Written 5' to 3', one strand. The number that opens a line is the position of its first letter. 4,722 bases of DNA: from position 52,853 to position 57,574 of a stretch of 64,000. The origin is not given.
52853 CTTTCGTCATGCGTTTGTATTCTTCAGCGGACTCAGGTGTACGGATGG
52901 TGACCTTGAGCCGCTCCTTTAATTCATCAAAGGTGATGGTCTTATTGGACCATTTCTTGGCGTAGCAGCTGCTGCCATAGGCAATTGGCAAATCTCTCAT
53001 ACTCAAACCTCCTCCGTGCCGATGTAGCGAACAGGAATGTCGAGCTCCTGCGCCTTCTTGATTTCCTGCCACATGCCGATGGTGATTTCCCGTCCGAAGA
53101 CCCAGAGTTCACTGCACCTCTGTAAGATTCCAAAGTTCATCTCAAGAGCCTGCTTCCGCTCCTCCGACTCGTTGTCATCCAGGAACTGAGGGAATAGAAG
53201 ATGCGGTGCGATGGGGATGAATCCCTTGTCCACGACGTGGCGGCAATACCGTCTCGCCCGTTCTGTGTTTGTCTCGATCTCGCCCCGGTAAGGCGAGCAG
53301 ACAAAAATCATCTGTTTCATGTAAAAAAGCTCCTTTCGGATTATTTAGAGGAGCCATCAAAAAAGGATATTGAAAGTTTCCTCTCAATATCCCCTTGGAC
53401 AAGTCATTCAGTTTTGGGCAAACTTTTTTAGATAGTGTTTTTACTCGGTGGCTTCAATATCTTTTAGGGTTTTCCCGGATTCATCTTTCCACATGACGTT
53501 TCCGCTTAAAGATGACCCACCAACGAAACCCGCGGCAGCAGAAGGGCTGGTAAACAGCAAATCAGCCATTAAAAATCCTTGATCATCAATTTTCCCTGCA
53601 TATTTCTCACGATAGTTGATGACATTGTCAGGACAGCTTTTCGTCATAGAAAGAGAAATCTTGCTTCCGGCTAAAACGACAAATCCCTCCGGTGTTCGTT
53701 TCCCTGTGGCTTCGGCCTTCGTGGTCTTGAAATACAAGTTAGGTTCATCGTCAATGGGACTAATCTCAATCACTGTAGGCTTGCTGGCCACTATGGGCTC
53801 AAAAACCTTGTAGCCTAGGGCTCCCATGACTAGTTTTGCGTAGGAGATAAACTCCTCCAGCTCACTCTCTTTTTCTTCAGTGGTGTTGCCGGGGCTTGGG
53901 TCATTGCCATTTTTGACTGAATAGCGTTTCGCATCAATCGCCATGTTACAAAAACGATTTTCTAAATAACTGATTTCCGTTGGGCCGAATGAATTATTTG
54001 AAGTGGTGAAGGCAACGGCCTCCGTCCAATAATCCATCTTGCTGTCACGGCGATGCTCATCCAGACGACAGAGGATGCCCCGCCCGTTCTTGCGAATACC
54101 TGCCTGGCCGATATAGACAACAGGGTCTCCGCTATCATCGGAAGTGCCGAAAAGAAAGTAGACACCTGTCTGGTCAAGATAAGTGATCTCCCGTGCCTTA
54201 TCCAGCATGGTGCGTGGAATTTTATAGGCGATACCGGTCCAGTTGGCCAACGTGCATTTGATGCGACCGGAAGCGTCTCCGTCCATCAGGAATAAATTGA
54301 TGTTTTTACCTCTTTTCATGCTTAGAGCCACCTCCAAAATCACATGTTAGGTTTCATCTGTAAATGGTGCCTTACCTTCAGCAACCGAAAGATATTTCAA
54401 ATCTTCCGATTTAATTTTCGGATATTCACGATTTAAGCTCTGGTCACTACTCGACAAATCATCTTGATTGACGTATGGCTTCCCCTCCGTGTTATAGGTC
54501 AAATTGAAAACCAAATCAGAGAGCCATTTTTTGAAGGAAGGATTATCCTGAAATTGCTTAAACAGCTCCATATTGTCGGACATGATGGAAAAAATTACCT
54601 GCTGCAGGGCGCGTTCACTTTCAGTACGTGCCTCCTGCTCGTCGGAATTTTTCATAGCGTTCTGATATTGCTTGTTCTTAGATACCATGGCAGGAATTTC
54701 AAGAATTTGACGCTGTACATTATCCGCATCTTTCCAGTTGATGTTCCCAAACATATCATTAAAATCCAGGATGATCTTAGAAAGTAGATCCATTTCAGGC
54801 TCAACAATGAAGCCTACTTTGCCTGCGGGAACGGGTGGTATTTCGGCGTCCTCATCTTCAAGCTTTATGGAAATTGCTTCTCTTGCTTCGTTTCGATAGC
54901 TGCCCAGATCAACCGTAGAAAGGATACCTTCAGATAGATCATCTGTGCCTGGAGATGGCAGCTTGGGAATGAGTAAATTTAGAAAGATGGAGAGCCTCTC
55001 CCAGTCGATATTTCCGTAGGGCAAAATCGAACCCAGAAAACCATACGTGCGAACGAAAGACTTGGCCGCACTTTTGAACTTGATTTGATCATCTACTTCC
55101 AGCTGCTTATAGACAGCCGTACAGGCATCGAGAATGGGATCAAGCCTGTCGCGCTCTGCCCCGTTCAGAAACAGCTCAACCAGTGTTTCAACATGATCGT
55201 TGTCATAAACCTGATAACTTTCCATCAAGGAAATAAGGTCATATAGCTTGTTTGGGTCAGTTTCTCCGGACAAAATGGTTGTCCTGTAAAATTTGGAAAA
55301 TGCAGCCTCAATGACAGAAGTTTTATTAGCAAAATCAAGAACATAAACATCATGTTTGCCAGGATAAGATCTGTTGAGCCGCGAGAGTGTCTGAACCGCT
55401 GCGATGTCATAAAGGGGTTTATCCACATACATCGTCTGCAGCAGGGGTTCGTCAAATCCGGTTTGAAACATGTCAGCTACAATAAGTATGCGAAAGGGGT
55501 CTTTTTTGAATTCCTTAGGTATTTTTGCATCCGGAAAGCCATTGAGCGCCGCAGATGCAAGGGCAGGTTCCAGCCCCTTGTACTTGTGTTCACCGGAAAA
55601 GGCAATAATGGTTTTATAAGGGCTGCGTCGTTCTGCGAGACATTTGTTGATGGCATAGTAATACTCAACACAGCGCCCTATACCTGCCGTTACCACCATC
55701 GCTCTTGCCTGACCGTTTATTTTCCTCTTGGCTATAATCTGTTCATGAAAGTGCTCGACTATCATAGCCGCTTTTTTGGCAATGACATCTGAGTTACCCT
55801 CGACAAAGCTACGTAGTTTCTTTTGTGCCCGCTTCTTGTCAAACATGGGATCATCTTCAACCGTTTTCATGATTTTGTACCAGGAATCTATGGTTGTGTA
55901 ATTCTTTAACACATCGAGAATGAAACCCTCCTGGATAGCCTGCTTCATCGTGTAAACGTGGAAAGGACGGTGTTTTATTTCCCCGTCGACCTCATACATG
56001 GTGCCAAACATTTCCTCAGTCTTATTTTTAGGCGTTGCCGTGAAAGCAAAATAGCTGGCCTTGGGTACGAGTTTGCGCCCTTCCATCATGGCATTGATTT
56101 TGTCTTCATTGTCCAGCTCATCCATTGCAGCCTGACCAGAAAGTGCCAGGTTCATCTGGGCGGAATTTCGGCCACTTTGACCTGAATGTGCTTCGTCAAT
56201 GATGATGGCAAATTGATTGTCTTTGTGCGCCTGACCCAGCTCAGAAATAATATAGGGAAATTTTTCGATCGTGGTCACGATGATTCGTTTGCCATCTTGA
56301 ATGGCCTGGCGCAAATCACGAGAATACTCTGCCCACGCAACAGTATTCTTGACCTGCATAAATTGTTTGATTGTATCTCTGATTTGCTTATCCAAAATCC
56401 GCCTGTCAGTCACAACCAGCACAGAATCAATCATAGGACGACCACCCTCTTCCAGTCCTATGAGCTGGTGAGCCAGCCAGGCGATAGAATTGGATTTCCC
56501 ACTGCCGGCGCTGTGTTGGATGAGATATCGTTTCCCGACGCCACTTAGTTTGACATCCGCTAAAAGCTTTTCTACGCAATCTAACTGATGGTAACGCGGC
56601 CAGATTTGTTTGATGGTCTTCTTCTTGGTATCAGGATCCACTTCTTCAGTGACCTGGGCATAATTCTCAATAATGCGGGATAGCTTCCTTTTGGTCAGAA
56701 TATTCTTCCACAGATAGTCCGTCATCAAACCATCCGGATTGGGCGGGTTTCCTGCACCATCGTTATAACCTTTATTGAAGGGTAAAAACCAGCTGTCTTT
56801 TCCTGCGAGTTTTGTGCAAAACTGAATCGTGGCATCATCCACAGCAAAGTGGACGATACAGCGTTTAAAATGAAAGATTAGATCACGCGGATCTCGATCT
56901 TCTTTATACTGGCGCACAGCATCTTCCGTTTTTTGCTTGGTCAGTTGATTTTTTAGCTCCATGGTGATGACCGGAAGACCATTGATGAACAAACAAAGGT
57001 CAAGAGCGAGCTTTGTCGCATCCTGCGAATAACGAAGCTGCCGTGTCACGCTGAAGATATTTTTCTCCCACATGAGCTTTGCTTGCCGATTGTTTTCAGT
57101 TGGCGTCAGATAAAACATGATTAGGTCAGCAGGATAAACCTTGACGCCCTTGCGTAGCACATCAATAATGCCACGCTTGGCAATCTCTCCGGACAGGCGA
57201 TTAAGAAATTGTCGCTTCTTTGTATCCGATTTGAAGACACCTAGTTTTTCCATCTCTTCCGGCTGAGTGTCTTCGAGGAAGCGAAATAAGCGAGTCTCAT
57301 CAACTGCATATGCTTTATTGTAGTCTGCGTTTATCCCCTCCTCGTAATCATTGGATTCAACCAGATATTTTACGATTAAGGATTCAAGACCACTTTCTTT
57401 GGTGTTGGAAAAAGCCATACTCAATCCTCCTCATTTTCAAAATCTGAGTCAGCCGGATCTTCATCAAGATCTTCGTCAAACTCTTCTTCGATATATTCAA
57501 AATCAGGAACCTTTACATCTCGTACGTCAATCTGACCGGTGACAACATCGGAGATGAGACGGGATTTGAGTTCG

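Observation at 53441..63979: ABC-3C cassette, HTH, type I R-M and GIY-YIG/DUF4357 fused into one translationally coupled eight-gene block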

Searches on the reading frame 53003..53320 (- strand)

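Call 94: search_protein_families(library=pfam, proteins=[window:53003-53320:-], max_evalue=0.001)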
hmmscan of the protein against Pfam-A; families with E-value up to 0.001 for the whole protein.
window:53003-53320:- (105 aa): 1 family
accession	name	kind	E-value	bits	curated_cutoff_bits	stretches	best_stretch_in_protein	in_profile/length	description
PF24963.1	DUF7768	-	2.1e-42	143.8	26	1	4-100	2-98/98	Domain of unknown function (DUF7768)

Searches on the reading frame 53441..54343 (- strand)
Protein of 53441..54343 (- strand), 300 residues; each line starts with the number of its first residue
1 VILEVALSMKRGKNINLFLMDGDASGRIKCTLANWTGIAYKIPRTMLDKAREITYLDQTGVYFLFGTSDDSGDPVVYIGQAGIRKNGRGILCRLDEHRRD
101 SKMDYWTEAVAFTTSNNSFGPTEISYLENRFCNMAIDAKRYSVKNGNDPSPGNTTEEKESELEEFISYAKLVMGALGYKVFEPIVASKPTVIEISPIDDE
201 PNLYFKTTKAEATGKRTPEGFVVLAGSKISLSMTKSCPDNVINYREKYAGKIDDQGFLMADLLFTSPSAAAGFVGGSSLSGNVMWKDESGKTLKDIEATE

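Call 5: search_protein_families(library=pfam, proteins=[window:53441-54343:-], max_evalue=0.01)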
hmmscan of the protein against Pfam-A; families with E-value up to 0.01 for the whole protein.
window:53441-54343:- (300 aa): 1 family
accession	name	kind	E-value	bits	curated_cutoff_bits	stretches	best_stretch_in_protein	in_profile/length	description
PF14267.11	DUF4357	-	9.8e-12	45.1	38.4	1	253-293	14-54/54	Domain of unknown function (DUF4357)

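Call 6: search_protein_families(library=padloc, proteins=[window:53441-54343:-], max_evalue=0.01)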
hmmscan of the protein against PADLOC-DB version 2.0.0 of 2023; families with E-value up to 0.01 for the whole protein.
window:53441-54343:- (300 aa): 7 families
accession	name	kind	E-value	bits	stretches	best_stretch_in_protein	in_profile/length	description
PDLC04925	PDC-S14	-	2.4e-109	362.9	1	6-297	10-295/301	-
PDLC04923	PDC-S14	-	2.3e-72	241.8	1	5-299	17-312/320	-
PDLC04922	PDC-S14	-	1e-33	114.9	1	13-297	4-298/305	-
PDLC04924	PDC-S14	-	7e-22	76.4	1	44-287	35-271/280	-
PDLC04921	PDC-S14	-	5.2e-14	50.2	1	57-291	47-261/280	-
PDLC05040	PDC-S57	-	6.7e-10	37.2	1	212-296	143-224/229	-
PDLC02190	DUF3780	-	2.4e-06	25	1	205-296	255-355/361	-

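Call 7: search_protein_families(library=ncbifam, proteins=[window:53441-54343:-], max_evalue=0.01)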
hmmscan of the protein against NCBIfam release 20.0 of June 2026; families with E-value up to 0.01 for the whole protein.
window:53441-54343:- (300 aa): 0 families

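Call 59: find_related_loci(query=window:53441-54319:-, collection=metagenome_contigs, flank=7000)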
Query window:53441-54319:- (292 aa) in metagenome_contigs; peptide patterns used: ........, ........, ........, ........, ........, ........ (x = any residue, [..] = any of these).
600 stretches matched a pattern (row limit reached: there are more); 452 encode a relative of the query (tblastn E <= 1e-3); the best 80 are kept; 80 distinct loci.
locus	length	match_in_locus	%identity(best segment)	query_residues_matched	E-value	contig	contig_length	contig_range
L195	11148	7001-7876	99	1-292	0e+0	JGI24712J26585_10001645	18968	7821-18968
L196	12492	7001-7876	81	1-292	3e-158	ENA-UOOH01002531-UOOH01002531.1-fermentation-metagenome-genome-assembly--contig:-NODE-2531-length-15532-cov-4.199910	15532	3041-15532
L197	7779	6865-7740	77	1-292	2e-151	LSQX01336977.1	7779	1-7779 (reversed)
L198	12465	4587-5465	75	1-292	6e-142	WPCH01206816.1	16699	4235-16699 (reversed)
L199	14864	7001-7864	75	3-289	2e-141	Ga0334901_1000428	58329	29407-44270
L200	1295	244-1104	70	3-292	1e-140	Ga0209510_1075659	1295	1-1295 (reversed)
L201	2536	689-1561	66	3-292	4e-130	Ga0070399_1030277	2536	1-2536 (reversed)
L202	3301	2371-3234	67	3-289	1e-127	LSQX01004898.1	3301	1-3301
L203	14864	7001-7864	68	3-289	1e-123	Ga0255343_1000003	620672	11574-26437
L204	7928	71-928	67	3-289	3e-123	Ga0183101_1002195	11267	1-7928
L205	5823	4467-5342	66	1-292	1e-123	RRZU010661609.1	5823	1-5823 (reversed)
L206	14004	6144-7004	66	3-289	5e-123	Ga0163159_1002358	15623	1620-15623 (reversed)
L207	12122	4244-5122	67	1-292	2e-122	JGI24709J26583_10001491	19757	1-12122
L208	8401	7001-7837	68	1-288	6e-122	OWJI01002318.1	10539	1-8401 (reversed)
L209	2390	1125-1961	68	1-288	2e-128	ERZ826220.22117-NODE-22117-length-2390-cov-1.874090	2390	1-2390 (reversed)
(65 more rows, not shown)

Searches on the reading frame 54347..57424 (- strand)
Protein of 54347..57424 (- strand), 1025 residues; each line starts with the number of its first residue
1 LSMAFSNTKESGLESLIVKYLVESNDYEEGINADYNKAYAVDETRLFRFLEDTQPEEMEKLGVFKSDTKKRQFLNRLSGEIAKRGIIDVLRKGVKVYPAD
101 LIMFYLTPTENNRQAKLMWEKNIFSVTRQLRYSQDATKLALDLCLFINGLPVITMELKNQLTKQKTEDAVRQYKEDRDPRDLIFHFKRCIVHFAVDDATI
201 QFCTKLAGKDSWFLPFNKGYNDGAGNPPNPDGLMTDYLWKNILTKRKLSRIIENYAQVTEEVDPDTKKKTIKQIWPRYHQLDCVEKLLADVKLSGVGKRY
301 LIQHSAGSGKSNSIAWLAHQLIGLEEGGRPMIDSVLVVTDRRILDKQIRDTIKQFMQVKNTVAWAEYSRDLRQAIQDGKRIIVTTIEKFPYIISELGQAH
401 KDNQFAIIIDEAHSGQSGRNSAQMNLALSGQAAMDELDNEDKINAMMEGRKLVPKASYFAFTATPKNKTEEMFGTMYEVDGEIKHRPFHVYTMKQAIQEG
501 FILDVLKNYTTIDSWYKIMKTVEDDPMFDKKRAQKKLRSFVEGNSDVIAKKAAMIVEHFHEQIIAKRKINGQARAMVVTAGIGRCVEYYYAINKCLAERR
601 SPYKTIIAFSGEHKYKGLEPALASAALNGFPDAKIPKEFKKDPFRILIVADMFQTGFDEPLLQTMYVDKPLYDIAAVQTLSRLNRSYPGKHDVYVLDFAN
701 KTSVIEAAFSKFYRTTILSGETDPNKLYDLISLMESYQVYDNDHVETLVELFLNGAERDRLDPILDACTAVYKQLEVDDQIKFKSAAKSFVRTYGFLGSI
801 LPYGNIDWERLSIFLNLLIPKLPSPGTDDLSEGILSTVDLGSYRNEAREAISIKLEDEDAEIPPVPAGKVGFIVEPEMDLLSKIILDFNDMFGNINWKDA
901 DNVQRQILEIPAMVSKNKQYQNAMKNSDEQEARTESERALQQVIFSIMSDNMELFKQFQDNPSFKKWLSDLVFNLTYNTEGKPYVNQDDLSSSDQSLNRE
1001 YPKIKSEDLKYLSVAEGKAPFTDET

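Call 5: search_protein_families(library=pfam, proteins=[window:54347-57424:-], max_evalue=0.01)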
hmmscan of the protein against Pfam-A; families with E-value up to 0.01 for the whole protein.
window:54347-57424:- (1025 aa): 6 families
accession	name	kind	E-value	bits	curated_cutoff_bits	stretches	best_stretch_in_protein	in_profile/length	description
PF18766.7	SWI2_SNF2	-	2.5e-28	99.7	26.7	1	279-512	1-195/221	SWI2/SNF2 ATPase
PF04851.21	ResIII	-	2.5e-18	67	22.5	1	276-466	4-163/164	Type III restriction enzyme, res subunit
PF04313.20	HSDR_N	-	4e-16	59.9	25.1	1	119-210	107-197/198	Type I restriction enzyme R protein N terminus (HSDR_N)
PF22679.2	T1R_D3-like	-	6.7e-13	49.8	27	1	638-691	92-149/158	Type I restriction enzyme subunit R domain 3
PF00270.35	DEAD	-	7.9e-09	35.9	26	1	296-469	13-164/167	DEAD/DEAH box helicase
PF16413.10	Mlh1_C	-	0.0053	16.7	25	0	841-961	121-245/264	DNA mismatch repair protein Mlh1 C-terminus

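Call 6: search_protein_families(library=padloc, proteins=[window:54347-57424:-], max_evalue=0.01)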
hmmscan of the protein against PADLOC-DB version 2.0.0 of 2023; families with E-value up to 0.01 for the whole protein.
window:54347-57424:- (1025 aa): 6 families
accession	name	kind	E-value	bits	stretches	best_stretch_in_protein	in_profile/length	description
PDLC03040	REase_I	-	2.2e-46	156.2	1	120-714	115-695/1029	Type I restriction enzyme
PDLC03048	REase_I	-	6e-35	118.6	3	115-422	94-390/976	Type I restriction enzyme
PDLC03041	REase_I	-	3e-20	69.9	2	269-563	305-584/1099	Type I restriction enzyme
PDLC03044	REase_I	-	7.6e-18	61.9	2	119-540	114-489/1034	Type I restriction enzyme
PDLC03046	REase_I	-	4.5e-12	42.7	2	646-706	676-736/1025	Type I restriction enzyme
PDLC03045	REase_I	-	4.9e-10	36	2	641-687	624-670/995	Type I restriction enzyme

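Call 7: search_protein_families(library=ncbifam, proteins=[window:54347-57424:-], max_evalue=0.01)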
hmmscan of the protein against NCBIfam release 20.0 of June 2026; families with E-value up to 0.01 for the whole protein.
window:54347-57424:- (1025 aa): 3 families
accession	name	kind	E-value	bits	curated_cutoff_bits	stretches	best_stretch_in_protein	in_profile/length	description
TIGR00348.1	hsdR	subfamily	2.6e-66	224.5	284.55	1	82-712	69-668/674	HsdR family type I site-specific deoxyribonuclease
NF053632.1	heli_RadD_YejH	equivalog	0.0016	16.8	720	1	634-702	289-358/573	DNA repair helicase RadD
NF041759.1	mac_hydro_EstT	equivalog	0.004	16.4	450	1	876-941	137-196/278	macrolide hydrolase EstT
